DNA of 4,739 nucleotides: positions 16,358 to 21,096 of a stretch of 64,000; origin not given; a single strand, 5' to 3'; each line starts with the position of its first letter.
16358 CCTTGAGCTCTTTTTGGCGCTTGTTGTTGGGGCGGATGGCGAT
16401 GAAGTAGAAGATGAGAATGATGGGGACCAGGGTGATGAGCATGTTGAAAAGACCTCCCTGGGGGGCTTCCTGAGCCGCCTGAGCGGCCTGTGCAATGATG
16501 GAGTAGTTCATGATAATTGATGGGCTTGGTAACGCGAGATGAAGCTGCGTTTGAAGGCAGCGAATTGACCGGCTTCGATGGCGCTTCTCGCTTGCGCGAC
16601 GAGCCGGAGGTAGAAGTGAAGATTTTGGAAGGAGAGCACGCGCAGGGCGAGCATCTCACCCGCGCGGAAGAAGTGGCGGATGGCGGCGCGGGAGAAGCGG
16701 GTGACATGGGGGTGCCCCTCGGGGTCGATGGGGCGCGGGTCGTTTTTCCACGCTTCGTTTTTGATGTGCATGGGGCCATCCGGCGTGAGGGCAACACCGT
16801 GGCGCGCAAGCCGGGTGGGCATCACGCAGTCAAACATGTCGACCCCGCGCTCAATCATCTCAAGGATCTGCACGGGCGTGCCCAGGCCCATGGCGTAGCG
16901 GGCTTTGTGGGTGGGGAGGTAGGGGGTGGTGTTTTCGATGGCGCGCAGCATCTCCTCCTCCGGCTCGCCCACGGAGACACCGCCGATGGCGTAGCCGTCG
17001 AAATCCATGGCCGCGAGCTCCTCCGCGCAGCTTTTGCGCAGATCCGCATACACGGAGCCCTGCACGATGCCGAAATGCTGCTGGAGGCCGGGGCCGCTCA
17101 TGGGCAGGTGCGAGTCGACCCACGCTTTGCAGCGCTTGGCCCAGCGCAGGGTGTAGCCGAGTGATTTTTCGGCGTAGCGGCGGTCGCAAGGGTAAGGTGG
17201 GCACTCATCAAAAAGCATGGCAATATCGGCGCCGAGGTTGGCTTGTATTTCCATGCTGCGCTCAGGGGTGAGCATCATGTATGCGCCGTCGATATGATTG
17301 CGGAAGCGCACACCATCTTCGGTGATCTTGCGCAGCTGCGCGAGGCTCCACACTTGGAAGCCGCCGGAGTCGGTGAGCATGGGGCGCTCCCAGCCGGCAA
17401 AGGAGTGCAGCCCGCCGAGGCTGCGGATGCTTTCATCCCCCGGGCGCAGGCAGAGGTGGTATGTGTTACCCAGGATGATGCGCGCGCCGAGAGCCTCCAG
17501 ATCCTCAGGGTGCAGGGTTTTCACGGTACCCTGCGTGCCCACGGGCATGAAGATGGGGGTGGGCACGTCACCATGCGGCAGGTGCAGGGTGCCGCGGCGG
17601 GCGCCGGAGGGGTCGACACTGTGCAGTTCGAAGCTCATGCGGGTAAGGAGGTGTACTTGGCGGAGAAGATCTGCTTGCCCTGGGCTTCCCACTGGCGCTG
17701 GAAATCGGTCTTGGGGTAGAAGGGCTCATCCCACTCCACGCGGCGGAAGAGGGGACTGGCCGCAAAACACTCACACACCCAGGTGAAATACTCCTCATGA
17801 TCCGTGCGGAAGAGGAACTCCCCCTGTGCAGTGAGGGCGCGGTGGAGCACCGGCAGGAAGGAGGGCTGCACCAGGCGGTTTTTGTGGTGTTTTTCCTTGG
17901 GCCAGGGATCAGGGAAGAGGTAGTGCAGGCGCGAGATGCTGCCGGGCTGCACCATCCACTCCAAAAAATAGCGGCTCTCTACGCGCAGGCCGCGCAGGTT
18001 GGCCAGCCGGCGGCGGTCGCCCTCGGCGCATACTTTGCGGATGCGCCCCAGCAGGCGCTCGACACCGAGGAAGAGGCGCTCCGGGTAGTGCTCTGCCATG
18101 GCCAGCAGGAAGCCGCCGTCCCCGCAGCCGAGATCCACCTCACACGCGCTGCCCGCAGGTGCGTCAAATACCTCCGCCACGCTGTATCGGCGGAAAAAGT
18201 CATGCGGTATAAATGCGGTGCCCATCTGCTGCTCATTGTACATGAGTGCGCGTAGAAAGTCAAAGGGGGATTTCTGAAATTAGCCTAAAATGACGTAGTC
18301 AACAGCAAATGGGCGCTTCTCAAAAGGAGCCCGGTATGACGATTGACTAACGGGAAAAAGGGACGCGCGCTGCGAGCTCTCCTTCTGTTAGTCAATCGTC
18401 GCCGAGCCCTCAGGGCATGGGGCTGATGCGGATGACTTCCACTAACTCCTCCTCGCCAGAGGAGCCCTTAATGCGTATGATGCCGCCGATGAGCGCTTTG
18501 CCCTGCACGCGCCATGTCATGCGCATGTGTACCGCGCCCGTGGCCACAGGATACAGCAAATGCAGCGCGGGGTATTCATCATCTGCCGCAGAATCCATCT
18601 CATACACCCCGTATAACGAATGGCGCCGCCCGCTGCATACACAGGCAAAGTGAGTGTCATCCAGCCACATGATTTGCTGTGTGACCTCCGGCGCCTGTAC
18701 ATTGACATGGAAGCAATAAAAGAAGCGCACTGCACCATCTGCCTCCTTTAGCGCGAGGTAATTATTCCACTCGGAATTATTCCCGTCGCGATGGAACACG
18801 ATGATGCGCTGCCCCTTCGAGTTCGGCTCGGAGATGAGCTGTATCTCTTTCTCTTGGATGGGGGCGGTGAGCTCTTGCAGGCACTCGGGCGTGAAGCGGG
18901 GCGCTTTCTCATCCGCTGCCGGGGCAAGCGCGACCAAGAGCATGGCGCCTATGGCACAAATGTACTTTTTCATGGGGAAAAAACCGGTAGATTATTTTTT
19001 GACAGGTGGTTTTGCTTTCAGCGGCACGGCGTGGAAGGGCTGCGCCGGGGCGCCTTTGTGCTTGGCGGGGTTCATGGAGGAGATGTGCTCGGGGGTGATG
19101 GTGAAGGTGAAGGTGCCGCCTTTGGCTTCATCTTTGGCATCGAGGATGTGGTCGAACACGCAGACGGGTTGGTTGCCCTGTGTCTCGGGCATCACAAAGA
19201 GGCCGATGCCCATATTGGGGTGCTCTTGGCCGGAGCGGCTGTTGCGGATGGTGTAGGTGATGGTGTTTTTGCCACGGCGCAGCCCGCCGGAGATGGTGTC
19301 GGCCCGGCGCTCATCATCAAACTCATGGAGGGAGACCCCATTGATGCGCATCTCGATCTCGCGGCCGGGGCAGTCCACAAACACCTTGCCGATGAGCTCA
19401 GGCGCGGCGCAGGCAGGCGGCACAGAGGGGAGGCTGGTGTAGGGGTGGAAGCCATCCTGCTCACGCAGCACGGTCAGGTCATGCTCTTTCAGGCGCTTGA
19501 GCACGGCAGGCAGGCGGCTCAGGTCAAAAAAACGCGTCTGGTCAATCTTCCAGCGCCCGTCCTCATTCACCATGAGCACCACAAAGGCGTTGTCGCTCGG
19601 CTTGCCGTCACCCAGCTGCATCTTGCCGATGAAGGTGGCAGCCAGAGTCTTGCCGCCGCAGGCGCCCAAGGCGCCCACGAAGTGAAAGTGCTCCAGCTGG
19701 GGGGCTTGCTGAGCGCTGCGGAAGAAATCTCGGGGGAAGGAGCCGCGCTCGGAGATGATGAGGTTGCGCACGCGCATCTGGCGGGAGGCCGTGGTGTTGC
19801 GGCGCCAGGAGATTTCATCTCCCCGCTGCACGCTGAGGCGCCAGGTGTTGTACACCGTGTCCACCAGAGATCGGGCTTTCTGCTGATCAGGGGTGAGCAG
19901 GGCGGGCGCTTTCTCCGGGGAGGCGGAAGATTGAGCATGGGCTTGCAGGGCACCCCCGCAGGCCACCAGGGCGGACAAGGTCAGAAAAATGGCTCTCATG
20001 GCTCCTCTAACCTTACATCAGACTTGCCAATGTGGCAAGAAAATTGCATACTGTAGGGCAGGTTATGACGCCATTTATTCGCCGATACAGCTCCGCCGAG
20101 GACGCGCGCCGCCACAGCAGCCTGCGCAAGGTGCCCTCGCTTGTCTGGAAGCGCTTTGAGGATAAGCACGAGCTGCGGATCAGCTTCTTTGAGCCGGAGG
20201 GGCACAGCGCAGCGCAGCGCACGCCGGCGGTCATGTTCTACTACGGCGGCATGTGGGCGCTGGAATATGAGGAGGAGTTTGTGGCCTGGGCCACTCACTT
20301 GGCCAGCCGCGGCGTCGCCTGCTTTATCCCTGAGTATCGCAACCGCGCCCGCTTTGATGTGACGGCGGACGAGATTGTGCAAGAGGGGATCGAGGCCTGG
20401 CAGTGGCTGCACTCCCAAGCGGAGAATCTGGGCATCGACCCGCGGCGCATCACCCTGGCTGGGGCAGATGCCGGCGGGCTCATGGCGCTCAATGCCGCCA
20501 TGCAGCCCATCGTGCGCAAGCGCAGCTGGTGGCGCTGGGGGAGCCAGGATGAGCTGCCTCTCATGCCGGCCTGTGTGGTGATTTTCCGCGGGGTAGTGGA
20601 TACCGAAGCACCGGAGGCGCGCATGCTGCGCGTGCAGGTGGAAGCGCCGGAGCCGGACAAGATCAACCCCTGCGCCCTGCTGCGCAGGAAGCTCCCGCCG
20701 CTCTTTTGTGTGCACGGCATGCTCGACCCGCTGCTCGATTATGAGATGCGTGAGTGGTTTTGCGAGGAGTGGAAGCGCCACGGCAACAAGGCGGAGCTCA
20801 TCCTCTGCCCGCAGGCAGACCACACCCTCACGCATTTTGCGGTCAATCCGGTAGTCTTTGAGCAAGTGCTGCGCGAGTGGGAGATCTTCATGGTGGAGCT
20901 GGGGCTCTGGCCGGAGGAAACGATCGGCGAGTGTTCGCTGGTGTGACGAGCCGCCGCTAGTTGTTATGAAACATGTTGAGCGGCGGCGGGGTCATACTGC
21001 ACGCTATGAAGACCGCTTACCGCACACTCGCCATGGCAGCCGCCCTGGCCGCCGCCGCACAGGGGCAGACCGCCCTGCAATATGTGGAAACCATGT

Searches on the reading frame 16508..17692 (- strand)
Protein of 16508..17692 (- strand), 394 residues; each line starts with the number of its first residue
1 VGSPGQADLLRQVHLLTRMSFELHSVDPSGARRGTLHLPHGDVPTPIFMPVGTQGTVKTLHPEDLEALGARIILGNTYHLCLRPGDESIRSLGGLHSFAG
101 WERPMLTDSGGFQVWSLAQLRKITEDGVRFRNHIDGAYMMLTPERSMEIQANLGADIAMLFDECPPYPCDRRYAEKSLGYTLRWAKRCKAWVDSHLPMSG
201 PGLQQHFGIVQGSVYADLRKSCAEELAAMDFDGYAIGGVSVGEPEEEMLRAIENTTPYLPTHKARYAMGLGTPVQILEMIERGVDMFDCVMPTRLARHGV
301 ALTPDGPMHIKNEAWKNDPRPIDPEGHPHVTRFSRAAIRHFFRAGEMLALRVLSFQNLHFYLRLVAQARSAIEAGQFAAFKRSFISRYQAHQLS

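Call 70: search_protein_families(library=pfam, proteins=[window:16508-17692:-], max_evalue=0.00001)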
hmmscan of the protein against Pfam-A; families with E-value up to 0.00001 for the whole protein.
window:16508-17692:- (394 aa): 1 family
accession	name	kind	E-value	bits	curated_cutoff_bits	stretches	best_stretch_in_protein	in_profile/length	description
PF01702.25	TGT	-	2.3e-151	504.3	26.3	1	30-389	2-356/357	Queuine tRNA-ribosyltransferase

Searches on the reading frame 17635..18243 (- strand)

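Call 70: search_protein_families(library=pfam, proteins=[window:17635-18243:-], max_evalue=0.00001)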
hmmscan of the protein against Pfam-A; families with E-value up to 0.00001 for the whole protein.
window:17635-18243:- (202 aa): 1 family
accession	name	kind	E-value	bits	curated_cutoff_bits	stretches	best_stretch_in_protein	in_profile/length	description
PF02390.23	Methyltransf_4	-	2.7e-42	144.6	24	1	36-194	6-172/173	Putative methyltransferase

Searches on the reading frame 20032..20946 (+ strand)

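Call 70: search_protein_families(library=pfam, proteins=[window:20032-20946:+], max_evalue=0.00001)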
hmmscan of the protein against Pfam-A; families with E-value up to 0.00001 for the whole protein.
window:20032-20946:+ (304 aa): 3 families
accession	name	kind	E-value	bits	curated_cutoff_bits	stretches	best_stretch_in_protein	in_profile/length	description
PF07859.19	Abhydrolase_3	-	7.5e-14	52.4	25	1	67-265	1-207/210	alpha/beta hydrolase fold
PF20434.5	BD-FAE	-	4.8e-13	49.5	26.8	1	60-238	9-206/215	BD-FAE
PF00326.27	Peptidase_S9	-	2.3e-06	27.7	22.6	0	214-267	135-190/213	Prolyl oligopeptidase family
